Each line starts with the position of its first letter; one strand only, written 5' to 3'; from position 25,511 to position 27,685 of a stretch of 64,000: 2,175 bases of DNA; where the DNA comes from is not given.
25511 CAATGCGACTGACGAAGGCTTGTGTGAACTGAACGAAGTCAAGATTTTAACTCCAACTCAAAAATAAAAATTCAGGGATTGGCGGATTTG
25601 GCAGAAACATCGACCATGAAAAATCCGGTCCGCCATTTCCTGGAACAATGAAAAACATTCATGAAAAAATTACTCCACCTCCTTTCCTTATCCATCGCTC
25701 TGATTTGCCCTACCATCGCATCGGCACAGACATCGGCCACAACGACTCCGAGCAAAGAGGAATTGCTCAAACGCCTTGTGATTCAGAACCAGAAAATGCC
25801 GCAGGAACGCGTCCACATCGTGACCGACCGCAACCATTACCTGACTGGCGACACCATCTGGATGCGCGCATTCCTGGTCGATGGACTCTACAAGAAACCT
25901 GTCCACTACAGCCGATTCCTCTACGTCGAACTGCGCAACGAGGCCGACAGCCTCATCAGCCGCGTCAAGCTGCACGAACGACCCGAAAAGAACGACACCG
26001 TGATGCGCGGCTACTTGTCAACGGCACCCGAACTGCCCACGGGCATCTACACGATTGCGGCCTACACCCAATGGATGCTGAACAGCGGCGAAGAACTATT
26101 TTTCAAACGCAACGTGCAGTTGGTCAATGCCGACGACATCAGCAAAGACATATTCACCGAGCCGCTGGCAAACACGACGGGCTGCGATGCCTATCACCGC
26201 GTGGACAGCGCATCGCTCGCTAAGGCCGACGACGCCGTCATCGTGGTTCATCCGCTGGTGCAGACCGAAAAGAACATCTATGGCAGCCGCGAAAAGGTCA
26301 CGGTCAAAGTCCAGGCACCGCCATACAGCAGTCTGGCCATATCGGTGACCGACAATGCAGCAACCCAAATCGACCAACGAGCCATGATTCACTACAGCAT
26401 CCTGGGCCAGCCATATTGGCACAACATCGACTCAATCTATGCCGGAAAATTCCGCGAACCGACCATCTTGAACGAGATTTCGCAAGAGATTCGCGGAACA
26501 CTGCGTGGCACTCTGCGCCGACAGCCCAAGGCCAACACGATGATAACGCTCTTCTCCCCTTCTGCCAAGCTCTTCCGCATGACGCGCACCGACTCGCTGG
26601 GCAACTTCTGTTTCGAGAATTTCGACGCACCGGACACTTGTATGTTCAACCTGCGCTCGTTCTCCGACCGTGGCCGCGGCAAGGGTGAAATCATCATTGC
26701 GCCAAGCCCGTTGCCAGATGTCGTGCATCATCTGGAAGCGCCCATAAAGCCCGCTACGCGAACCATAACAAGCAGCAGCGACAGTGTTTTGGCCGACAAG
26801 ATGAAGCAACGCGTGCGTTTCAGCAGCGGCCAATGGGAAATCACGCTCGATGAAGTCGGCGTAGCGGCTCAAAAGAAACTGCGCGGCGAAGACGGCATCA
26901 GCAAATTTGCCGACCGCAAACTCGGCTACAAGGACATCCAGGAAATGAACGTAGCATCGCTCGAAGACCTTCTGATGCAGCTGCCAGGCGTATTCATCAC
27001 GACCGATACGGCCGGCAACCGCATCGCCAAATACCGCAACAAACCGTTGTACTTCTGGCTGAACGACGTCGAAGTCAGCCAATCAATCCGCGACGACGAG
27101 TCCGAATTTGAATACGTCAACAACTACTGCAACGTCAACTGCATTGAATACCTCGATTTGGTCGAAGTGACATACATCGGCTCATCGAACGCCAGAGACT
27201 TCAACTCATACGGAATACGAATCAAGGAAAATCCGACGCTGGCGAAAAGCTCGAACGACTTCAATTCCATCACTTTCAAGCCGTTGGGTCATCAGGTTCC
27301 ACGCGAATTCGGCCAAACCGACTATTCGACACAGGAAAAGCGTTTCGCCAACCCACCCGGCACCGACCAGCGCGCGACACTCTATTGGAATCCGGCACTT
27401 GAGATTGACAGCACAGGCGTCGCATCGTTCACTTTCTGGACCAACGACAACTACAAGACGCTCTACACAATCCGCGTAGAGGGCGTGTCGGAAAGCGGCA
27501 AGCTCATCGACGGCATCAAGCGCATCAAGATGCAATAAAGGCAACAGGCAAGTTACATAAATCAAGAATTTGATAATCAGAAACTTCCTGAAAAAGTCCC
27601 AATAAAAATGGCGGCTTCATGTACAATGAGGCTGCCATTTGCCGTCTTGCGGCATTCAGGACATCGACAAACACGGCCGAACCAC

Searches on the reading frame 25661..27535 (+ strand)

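Call 10: search_protein_families(library=ncbifam, proteins=[window:25661-27535:+], max_evalue=0.00001)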
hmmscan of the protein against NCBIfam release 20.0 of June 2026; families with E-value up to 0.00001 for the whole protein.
window:25661-27535:+ (625 aa): 0 families

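Call 33: search_protein_families(library=pfam, proteins=[window:25661-27535:+], max_evalue=0.001)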
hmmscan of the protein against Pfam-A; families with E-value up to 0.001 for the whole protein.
window:25661-27535:+ (625 aa): 1 family
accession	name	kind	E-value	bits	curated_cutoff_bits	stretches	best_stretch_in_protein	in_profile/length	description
PF01835.25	MG2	-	5.8e-07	30.2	32.8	1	50-139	1-85/96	MG2 domain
